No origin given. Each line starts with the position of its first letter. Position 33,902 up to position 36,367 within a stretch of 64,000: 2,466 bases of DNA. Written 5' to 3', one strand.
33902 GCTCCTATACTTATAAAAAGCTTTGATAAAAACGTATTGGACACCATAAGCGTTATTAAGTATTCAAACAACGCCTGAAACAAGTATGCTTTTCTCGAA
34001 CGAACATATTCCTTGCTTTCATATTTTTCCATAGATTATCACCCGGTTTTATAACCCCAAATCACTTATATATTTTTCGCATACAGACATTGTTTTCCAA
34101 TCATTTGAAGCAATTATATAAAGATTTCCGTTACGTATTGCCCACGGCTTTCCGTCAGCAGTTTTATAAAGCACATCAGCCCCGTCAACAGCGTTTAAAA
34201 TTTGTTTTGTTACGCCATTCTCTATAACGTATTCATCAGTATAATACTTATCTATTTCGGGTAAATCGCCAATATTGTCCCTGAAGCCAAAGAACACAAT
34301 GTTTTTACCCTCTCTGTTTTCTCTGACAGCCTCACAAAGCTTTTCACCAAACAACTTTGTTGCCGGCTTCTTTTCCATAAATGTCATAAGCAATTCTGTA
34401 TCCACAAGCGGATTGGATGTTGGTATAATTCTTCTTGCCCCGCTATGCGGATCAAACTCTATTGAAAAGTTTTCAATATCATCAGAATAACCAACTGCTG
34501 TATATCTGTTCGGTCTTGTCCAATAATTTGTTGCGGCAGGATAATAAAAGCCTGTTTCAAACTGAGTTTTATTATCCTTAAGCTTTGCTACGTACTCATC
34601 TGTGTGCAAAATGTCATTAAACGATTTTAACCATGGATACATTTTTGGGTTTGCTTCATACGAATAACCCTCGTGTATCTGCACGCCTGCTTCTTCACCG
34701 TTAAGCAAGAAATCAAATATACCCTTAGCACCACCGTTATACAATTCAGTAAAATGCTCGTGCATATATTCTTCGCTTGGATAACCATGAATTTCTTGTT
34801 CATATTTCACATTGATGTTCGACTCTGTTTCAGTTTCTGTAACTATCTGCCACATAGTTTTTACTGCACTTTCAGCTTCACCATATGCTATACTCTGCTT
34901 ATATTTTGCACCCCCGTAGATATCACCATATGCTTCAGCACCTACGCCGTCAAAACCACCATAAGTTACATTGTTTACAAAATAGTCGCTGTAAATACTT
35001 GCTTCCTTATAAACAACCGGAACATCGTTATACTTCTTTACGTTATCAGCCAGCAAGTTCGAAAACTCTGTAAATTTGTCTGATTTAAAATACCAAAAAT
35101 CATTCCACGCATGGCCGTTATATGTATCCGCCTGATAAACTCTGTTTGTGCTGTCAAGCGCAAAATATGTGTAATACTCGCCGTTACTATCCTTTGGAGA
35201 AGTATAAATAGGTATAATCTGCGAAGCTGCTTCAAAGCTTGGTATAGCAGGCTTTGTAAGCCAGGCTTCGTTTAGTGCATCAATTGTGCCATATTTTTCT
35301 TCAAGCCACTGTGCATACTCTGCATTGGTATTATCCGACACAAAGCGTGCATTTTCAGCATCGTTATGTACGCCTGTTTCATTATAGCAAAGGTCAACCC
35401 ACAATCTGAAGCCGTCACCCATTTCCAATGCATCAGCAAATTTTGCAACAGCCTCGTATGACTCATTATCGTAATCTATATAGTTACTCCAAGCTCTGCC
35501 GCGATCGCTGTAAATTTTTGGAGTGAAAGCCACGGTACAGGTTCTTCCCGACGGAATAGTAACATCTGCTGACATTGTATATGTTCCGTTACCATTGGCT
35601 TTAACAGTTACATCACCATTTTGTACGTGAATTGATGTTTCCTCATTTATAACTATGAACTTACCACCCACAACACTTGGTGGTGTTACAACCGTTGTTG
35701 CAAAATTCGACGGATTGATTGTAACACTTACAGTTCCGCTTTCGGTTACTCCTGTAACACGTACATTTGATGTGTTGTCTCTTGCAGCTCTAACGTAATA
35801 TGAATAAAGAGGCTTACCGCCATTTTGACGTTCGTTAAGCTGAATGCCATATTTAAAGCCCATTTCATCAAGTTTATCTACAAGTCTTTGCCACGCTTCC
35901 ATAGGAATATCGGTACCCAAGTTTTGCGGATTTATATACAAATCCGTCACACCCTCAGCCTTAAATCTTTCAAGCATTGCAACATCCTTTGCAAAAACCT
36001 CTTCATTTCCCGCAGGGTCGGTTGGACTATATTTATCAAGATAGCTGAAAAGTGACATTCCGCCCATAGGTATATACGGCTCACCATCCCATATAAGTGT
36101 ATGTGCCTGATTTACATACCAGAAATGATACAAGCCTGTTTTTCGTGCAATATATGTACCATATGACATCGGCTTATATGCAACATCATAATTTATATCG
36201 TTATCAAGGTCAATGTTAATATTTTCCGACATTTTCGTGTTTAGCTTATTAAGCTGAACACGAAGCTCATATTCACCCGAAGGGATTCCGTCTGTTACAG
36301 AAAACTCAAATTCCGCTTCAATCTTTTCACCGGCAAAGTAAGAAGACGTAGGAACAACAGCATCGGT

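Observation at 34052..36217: Paralogous ~720-aa domain with GH42/clan GH-A-like catalytic motifs split by an insertion: candidate new glycoside hydrolase family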

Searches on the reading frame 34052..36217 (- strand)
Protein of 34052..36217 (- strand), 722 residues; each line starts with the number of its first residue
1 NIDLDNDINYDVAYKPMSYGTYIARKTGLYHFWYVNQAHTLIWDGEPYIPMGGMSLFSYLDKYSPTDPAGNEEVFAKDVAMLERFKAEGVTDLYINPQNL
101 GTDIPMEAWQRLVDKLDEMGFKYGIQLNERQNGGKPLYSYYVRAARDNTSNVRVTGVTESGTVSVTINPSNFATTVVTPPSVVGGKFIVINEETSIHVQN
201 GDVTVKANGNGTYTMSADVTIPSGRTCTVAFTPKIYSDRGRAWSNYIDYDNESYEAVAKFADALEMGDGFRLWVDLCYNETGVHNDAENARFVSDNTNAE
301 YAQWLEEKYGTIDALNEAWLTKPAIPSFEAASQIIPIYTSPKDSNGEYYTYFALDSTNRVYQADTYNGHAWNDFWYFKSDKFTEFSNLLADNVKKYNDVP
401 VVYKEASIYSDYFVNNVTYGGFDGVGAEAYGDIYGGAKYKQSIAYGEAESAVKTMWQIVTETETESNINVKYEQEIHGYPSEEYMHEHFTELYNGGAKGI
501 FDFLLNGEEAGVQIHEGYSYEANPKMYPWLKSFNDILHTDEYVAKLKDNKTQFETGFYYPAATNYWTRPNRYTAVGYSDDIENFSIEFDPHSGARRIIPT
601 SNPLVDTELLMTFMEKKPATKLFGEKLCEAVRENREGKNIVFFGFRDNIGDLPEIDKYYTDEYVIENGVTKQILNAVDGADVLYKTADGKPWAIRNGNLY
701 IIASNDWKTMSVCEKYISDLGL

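Call 10: search_solved_structures(query=window:34052-36217:-, max_evalue=10, show_alignments=3)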
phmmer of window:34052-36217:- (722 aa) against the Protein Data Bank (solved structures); distinct sequences matched with E-value up to 10: 14.
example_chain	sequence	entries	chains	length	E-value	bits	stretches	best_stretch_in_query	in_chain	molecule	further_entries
8ibr_A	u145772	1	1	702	0.0027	19.4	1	279-336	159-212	Beta-galactosidase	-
8ibt_A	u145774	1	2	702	0.0027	19.4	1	279-336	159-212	Beta-galactosidase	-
3tts_A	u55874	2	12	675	0.0066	18.1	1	294-364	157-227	Beta-galactosidase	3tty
8ibs_A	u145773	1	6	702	0.0066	18.1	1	293-336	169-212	Beta-galactosidase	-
1kwg_A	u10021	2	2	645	0.014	17.1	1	290-357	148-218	BETA-GALACTOSIDASE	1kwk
9ta3_A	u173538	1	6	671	0.029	16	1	245-322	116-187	Beta-galactosidase LacZ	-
4ucf_A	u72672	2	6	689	0.064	14.8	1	279-336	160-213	BETA-GALACTOSIDASE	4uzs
6lvw_A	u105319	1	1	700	0.15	13.6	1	279-356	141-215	Beta-galactosidase Bga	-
6y2k_A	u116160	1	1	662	0.25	12.9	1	279-319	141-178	beta-galactosidase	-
4uni_A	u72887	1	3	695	0.5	11.9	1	279-335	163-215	BETA-GALACTOSIDASE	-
4uoq_A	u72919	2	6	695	0.5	11.9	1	279-335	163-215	BETA-GALACTOSIDASE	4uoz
3qxb_A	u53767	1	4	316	1.2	10.7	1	19-109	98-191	Putative Xylose isomerase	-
2q02_A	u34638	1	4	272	1.4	10.4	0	71-126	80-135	Putative cytoplasmic protein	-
4hgx_A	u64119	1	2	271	1.4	10.4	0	71-126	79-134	Xylose isomerase domain containing protein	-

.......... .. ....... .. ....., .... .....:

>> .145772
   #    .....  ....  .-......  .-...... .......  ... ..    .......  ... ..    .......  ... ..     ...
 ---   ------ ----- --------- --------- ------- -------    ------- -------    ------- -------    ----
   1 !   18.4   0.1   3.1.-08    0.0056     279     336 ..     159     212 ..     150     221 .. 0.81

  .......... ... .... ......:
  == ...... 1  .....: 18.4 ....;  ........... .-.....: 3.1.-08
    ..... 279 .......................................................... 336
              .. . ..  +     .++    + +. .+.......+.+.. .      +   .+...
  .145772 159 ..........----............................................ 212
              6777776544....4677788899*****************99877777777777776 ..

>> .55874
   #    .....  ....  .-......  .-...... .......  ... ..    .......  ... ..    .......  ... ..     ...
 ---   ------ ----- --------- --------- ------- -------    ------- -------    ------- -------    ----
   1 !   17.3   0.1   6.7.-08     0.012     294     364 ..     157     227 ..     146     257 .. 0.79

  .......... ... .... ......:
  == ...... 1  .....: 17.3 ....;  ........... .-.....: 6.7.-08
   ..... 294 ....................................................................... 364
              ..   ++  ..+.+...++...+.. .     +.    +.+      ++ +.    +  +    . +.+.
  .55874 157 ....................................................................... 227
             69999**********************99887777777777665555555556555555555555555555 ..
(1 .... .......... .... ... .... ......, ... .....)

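Call 12: find_homologous_proteins(query=window:34052-36217:-, max_evalue=0.001)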
Query window:34052-36217:- (722 aa): 25 proteins with E <= 0.001 among 6755 candidates.
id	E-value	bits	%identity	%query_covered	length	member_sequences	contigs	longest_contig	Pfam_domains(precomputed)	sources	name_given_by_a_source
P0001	3.5e-145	503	38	98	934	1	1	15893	-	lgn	-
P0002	2.7e-144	501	37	98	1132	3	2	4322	-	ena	-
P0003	5.0e-143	496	38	98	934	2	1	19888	-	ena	-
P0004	9.4e-142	492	37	98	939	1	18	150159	-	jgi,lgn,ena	-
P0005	1.0e-141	492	37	98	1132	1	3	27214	-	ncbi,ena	-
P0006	2.2e-141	491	37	98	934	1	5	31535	-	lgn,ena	-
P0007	5.4e-140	486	37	100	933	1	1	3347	-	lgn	-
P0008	6.7e-138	479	37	98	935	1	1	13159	-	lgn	-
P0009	2.7e-132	461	36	99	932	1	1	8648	-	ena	-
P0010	7.9e-130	453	37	96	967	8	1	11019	-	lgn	-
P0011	1.3e-129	452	37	98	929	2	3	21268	-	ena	-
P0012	1.5e-128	448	36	96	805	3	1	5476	-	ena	-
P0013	7.3e-122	426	35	99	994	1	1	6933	PF02449.22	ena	-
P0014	4.5e-121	424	35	98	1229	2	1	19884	-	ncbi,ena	-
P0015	1.4e-118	416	35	96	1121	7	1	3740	-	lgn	-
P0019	2.2e-113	398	34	96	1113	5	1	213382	-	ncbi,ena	-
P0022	1.4e-71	260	29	95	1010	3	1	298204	-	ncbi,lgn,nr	ncbi:MAG: hypothetical protein QHH26_04830 [Armatimonadota bacterium]|nr:hypothetical protein [Armat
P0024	3.0e-67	246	28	96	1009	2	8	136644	-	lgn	-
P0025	1.5e-51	194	29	73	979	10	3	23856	PF06452.17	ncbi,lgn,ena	-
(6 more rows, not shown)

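Call 18: search_solved_structures(query=A1, max_evalue=1, show_alignments=2)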
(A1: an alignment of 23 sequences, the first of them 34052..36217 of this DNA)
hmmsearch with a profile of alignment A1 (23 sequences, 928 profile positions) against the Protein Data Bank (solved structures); distinct sequences matched with E-value up to 1: 16.
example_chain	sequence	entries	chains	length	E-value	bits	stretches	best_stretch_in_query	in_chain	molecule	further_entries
1kwg_A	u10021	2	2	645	9.2e-07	30.4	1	478-533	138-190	BETA-GALACTOSIDASE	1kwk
8ibt_A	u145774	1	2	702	4.9e-06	28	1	478-537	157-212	Beta-galactosidase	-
8ibr_A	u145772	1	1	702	4.9e-06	28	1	478-537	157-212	Beta-galactosidase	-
4ucf_A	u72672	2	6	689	5.4e-06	27.8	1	478-537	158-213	BETA-GALACTOSIDASE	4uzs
8ibs_A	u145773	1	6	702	2.9e-05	25.4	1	489-537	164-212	Beta-galactosidase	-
6lvw_A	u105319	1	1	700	4.1e-05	24.9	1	478-523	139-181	Beta-galactosidase Bga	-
9ta3_A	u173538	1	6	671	0.00018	22.7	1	478-523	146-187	Beta-galactosidase LacZ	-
3tts_A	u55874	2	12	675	0.0024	19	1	493-524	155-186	Beta-galactosidase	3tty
6y2k_A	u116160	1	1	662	0.0028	18.8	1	478-521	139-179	beta-galactosidase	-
4uni_A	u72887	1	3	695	0.0033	18.6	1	480-531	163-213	BETA-GALACTOSIDASE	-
4uoq_A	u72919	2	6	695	0.0033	18.6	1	480-531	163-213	BETA-GALACTOSIDASE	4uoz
4bq2_A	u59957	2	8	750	0.025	15.7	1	498-529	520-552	B-AGARASE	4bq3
4bq4_A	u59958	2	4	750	0.025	15.7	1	498-529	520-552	B-AGARASE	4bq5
5e9a_A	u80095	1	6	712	0.055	14.6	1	495-530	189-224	Beta-galactosidase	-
3mhy_A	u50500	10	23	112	0.57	11.2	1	420-478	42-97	PII-like protein Pz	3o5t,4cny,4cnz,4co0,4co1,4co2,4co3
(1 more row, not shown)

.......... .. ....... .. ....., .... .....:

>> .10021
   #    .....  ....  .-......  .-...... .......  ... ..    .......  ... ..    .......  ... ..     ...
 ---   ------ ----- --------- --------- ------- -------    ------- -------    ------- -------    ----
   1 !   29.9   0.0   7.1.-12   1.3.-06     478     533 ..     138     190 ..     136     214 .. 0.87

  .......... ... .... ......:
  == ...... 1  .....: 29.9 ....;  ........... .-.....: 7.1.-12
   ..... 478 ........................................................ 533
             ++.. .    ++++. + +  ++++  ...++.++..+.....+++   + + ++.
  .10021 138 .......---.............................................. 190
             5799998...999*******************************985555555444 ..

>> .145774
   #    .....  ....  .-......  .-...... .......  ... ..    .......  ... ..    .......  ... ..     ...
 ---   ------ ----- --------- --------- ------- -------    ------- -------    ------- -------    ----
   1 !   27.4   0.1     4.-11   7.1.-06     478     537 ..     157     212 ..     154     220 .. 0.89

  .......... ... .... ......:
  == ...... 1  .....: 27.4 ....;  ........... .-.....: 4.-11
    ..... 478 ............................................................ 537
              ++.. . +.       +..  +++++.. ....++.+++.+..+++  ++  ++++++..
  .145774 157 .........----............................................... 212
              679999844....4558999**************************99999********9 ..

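Call 19: search_protein_families(library=pfam, alignment_id=A1, max_evalue=0.01)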
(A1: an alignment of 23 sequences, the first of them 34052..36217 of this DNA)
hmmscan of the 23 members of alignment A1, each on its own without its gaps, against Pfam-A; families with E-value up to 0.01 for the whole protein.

A. member 1, window:34052-36217:- (722 aa): 2 families
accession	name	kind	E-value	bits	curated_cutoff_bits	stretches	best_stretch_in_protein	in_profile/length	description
PF02449.21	Glyco_hydro_42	-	1.8e-06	28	21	1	277-402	134-234/376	Beta-galactosidase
PF02018.23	CBM_4_9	-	0.0038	18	25.9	0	190-248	42-100/136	Carbohydrate binding domain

B. families by the number of members that match (of 23 scanned): 7 families
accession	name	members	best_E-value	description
PF02449.21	Glyco_hydro_42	16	1.8e-06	Beta-galactosidase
PF06452.16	CBM9_1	1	3.1e-08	Carbohydrate family 9 binding domain-like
PF14524.12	Wzt_C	1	0.0011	Wzt C-terminal domain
PF25275.1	Golvesin_C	1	0.0012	Golvesin C-terminal domain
PF15418.12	DUF4625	1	0.0032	Domain of unknown function (DUF4625)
PF02018.23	CBM_4_9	1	0.0038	Carbohydrate binding domain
PF02369.22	Big_1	1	0.006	Bacterial Ig-like domain (group 1)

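Call 20: predict_structure(alignment_id=A1)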
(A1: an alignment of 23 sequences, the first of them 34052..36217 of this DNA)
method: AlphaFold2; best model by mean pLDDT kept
length: 722 residues; sequences in the alignment: 23
mean_pLDDT: 89.8   pTM: 0.91
mean pLDDT of the five models: 89.8, 89.1, 87.7, 87.6, 87.5
residues with pLDDT >= 90: 514; 70-90: 160; 50-70: 30; < 50: 18
segments of 3 or more residues with pLDDT < 50: 1-12, 587-592
pLDDT, mean of each block of 10 residues (from residue 1): 35 80 96 97 98 96 95 97 96 91 92 98 91 73 79 93 93 68 94 95 94 95 96 83 73 92 96 89 81 94 98 98 98 97 92 96 95 94 94 97 88 92 95 83 92 96 90 88 96 94 91 91 96 96 93 87 78 88 57 71 90 91 93 86 92 95 94 95 96 95 86 82 79
secondary structure, 60 per line:
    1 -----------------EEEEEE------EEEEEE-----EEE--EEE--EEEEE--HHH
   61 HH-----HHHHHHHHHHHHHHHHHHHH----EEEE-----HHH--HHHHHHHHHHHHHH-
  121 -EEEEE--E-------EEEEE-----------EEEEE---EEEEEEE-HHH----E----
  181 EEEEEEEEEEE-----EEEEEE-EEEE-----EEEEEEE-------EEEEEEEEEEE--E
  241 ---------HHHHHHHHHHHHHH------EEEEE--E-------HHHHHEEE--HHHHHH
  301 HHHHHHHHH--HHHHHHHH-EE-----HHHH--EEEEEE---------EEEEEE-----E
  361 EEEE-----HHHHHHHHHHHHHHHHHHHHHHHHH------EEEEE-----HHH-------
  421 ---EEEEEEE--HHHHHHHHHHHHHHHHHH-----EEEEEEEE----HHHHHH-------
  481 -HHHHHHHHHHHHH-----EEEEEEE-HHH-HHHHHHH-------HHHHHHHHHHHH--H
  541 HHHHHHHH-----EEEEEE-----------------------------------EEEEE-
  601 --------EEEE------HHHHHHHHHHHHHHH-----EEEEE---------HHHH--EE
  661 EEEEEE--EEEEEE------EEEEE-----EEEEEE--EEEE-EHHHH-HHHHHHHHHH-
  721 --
elements in order (helices of 4 or more, strands of 3 or more residues): E18-23 E30-35 E41-43 E46-48 E51-55 H58-62 H68-87 E92-95 H106-119 E122-126 E137-141 E153-157 E161-167 E181-191 E197-202 E204-207 E213-219 E227-237 H250-263 E270-274 H285-289 E290-292 H295-309 H312-319 H328-331 E334-339 E349-354 E360-364 H370-394 E401-405 E424-430 H433-450 E456-463 H468-473 H482-494 E500-506 H512-518 H526-537 H540-548 E554-559 E595-599 E609-612 H619-633 E639-643 H653-656 E659-666 E669-674 E681-685 E691-696 E699-702 H705-708 H710-719

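Call 23: fold_search(model_id=the predicted structure, library=pdb)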
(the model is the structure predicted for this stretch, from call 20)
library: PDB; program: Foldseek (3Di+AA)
matches with E <= 10: 1265; with E <= 0.001: 79
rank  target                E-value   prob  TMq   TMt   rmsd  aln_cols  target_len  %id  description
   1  8ibs_A                2.6e-14  1.00  0.51  0.53   9.4       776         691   13  Crystal structure of GH42 beta-galactosidase BiBga42A from Bifidobacterium longum subspecies infantis E160A/E318A muta (released 2023-06-07)
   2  8ibr                  8.8e-14  1.00  0.50  0.52   9.7       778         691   12  Crystal structure of GH42 beta-galactosidase BiBga42A from Bifidobacterium longum subspecies infantis in complex with gl (released 2023-06-07)
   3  5xb7_B                1.5e-13  1.00  0.48  0.50  10.1       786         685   12  GH42 alpha-L-arabinopyranosidase from Bifidobacterium animalis subsp. lactis Bl-04 (released 2017-11-01)
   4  5xb7_A                2.3e-13  1.00  0.51  0.53   9.8       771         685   11  GH42 alpha-L-arabinopyranosidase from Bifidobacterium animalis subsp. lactis Bl-04 (released 2017-11-01)
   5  8ibt_A                2.5e-13  1.00  0.51  0.53   9.3       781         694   13  Crystal structure of GH42 beta-galactosidase BiBga42A from Bifidobacterium longum subspecies infantis E318S mutant in  (released 2023-06-07)
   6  5xb7_E                5.0e-13  1.00  0.48  0.50  10.2       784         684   12  GH42 alpha-L-arabinopyranosidase from Bifidobacterium animalis subsp. lactis Bl-04 (released 2017-11-01)
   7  8ibt_B                5.6e-13  1.00  0.52  0.54   9.5       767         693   12  Crystal structure of GH42 beta-galactosidase BiBga42A from Bifidobacterium longum subspecies infantis E318S mutant in  (released 2023-06-07)
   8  5xb7_F                8.7e-13  1.00  0.48  0.49  10.4       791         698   12  GH42 alpha-L-arabinopyranosidase from Bifidobacterium animalis subsp. lactis Bl-04 (released 2017-11-01)
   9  5xb7_C                1.7e-12  1.00  0.48  0.51  10.3       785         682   11  GH42 alpha-L-arabinopyranosidase from Bifidobacterium animalis subsp. lactis Bl-04 (released 2017-11-01)
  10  5dfa_B                2.0e-12  1.00  0.48  0.50   9.7       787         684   11  3D structure of the E323A catalytic mutant of Gan42B, a GH42 beta-galactosidase from G. stearothermophilus (released 2015-12-09)
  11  4oif_B                2.1e-12  1.00  0.48  0.50  10.3       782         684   11  3D structure of Gan42B, a GH42 beta-galactosidase from G. (released 2015-02-04)
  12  5dfa_A                2.8e-12  1.00  0.47  0.49  10.2       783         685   11  3D structure of the E323A catalytic mutant of Gan42B, a GH42 beta-galactosidase from G. stearothermophilus (released 2015-12-09)
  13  4oif_A                8.7e-12  1.00  0.47  0.49  10.2       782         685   12  3D structure of Gan42B, a GH42 beta-galactosidase from G. (released 2015-02-04)
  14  6jow_A                1.0e-09  1.00  0.44  0.42  10.5       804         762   12  Exo-beta-D-glucosaminidase from Pyrococcus furiosus (released 2020-03-25)
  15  8oug                  1.2e-09  1.00  0.49  0.46   9.7       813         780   12  Exo-beta-d-glucosaminidase from Pyrococcus chitonophagus (released 2024-05-01)
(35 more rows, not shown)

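Call 27: search_protein_representatives(alignment_id=A1)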
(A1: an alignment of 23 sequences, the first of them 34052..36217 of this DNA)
Query: 23 sequences, 928 profile positions. Proteins with E-value up to 0.001 (for the whole library): 541; up to 1e-10: 447; up to 1e-30: 250. The best 150 are listed.
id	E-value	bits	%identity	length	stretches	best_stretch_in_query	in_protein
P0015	0.0e+00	1227.0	-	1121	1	8-922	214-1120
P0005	0.0e+00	1213.6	-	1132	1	7-924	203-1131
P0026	0.0e+00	1148.7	-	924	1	9-927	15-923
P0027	0.0e+00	1086.0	-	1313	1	8-927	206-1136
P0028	0.0e+00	1071.8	-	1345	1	10-927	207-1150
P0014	0.0e+00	1062.6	-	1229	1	8-927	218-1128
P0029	0.0e+00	1051.5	-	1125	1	8-925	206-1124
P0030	0.0e+00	1042.1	-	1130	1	8-927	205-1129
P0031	0.0e+00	1021.0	-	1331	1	8-926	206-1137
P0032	0.0e+00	1019.1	-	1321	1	8-925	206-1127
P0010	0.0e+00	1011.5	-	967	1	107-927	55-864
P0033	3.1e-294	995.0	-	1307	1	10-926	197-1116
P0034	1.1e-293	993.1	-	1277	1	10-926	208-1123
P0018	2.3e-293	992.1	-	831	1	114-926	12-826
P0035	8.8e-292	986.9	-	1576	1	111-921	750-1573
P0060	5.4e-217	739.4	-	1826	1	14-911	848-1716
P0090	1.3e-130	453.5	-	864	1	146-920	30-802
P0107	1.2e-107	377.4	-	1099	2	148-906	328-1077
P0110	1.1e-106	374.3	-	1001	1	126-904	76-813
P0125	6.6e-99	348.6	-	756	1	218-828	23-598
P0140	4.2e-89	316.1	-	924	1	229-772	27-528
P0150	1.3e-80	288.1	-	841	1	226-741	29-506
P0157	3.1e-77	276.9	-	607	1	223-738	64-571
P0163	5.9e-70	252.8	-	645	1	224-657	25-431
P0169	2.1e-67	244.4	-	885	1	206-666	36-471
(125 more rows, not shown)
